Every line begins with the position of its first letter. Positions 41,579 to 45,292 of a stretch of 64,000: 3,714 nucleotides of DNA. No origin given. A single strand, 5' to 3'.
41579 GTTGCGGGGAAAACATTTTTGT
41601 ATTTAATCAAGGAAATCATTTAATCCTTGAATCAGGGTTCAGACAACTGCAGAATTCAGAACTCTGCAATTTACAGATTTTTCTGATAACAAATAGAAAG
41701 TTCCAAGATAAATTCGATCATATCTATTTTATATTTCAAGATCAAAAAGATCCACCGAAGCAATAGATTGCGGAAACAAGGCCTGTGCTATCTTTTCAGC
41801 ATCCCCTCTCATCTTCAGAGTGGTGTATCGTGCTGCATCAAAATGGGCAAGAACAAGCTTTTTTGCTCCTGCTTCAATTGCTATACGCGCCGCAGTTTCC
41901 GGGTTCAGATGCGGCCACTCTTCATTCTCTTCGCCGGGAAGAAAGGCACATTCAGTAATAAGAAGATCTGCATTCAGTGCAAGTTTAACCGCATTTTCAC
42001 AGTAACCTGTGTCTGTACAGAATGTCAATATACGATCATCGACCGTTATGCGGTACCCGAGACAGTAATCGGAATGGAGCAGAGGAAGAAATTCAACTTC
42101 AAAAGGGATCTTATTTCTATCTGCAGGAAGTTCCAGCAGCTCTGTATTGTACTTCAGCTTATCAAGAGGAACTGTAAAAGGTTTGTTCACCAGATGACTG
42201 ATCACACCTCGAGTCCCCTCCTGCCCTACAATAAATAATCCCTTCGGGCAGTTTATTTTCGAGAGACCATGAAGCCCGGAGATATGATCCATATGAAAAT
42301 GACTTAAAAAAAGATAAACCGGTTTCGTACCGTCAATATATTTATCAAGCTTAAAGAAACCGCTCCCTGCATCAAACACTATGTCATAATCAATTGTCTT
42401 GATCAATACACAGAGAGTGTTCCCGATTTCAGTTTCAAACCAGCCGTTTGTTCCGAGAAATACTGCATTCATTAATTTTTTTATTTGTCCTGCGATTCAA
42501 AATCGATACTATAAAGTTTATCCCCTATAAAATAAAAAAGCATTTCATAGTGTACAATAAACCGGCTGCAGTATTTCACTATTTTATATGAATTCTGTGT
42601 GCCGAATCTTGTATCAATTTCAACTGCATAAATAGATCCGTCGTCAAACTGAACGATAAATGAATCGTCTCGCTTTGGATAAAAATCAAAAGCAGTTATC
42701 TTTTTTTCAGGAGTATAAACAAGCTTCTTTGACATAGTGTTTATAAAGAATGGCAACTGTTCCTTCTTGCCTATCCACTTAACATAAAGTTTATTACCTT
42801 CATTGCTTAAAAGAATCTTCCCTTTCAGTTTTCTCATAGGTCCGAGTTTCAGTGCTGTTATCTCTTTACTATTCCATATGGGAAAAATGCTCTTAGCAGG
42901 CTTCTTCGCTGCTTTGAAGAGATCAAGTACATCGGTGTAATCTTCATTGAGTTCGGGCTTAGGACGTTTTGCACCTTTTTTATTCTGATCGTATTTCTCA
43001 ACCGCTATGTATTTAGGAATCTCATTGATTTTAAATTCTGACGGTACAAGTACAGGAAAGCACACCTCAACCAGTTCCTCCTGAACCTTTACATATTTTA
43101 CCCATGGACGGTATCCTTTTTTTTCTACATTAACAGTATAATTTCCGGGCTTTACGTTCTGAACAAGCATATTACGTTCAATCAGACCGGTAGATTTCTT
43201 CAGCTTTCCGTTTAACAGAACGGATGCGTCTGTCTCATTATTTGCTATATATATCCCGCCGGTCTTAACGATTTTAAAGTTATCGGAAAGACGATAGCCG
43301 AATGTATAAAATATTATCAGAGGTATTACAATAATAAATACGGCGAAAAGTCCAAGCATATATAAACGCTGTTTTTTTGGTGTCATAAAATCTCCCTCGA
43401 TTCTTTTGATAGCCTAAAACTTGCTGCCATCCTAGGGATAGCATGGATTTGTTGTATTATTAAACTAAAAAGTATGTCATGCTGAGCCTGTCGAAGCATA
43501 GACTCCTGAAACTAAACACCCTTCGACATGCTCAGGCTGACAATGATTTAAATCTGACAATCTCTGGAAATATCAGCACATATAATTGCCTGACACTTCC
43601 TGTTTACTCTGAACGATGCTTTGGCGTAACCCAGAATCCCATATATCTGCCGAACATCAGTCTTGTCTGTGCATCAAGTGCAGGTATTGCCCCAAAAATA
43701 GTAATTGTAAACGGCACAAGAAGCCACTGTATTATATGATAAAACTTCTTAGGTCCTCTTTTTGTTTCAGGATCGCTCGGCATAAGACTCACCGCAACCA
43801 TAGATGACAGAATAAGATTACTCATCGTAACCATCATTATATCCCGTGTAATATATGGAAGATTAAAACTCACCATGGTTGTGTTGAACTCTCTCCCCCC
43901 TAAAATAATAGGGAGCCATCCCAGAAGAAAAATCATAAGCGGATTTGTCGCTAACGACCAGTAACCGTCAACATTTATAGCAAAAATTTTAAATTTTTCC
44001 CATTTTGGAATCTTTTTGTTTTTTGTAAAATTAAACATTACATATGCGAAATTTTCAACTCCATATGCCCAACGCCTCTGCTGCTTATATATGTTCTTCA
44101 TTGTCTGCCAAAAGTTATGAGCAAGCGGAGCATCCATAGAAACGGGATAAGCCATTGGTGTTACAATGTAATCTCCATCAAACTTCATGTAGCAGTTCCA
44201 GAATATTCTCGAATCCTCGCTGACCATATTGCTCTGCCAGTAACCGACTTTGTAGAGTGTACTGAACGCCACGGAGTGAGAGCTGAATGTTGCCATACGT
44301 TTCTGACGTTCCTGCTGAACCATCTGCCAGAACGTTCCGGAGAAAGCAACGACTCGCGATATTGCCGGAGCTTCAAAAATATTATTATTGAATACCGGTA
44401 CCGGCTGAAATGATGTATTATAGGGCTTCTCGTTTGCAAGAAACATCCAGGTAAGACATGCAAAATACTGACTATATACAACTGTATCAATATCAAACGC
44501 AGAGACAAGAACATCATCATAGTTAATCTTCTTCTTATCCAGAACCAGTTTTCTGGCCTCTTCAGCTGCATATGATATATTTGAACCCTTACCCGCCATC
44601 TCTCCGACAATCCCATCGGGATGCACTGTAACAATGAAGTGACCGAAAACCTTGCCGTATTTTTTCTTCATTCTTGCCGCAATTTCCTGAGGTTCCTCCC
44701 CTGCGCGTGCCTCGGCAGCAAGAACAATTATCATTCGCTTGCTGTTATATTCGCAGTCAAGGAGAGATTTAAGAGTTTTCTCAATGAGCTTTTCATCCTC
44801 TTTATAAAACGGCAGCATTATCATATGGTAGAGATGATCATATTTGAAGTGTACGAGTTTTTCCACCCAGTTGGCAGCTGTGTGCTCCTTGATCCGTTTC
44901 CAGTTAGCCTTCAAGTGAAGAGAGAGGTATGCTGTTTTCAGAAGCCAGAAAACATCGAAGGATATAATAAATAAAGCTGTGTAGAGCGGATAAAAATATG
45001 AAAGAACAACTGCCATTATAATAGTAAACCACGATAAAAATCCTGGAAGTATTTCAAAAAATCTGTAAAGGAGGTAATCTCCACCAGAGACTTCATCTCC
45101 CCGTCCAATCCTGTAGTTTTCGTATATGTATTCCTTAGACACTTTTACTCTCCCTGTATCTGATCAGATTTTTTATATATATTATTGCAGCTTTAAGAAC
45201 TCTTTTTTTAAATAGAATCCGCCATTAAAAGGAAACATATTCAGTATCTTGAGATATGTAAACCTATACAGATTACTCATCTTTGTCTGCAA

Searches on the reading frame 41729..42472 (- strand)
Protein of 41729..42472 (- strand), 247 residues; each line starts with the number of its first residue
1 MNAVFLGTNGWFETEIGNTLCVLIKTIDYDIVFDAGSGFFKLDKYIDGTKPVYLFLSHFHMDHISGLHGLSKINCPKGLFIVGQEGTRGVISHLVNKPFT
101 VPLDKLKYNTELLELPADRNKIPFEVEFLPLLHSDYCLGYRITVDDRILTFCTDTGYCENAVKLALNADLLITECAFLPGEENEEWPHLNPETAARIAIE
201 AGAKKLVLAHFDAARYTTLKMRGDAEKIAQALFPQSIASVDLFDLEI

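Call 40: search_protein_families(library=ncbifam, proteins=[window:41729-42472:-], max_evalue=0.00001)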
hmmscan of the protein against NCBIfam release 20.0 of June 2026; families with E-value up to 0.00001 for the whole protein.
window:41729-42472:- (247 aa): 11 families
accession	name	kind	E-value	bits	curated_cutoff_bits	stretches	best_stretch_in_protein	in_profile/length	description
TIGR02651.1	RNase_Z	equivalog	7.2e-31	107.4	292.95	2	147-246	202-301/302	ribonuclease Z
NF000801.0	PRK00055.1-3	equivalog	3.7e-29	101.8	252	2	149-245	207-301/307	ribonuclease Z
NF000805.0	PRK00055.2-3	equivalog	1.4e-16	60.6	416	1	149-221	203-276/307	ribonuclease Z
NF041851.1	cyc_nuc_deg_phdiest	equivalog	6.8e-15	55.1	400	1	125-211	133-221/253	cyclic nucleotide-degrading phosphodiesterase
NF000800.0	PRK00055.1-1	equivalog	4.9e-14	52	398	1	147-242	205-300/305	ribonuclease Z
NF000804.0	PRK00055.2-1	equivalog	1.2e-13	50.8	402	1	149-242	203-294/306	ribonuclease Z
TIGR03307.1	PhnP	equivalog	4.5e-11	42.6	272.25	1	20-211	38-221/249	phosphonate metabolism protein PhnP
NF002558.0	PRK02126.1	subfamily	8e-11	41.5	315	0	153-217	249-318/345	ribonuclease Z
TIGR02649.1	true_RNase_BN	exception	5.8e-08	32.1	563.7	0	144-218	201-276/304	ribonuclease BN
NF041257.1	GntH_guanitoxin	equivalog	6.6e-08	31.8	333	0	2-72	14-89/374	guanitoxin biosynthesis MBL fold metallo-hydrolase GntH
TIGR02650.1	RNase_Z_T_toga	equivalog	3.5e-06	26.4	507.05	0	30-74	20-63/277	ribonuclease Z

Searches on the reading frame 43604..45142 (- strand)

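Call 40: search_protein_families(library=ncbifam, proteins=[window:43604-45142:-], max_evalue=0.00001)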
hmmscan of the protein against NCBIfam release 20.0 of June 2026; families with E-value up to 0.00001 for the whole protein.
window:43604-45142:- (512 aa): 1 family
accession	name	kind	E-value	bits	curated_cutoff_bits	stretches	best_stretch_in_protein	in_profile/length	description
TIGR03937.1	PgaC_IcaA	equivalog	2.6e-09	36.5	422.3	1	285-479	199-382/407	poly-beta-1,6-N-acetyl-D-glucosamine synthase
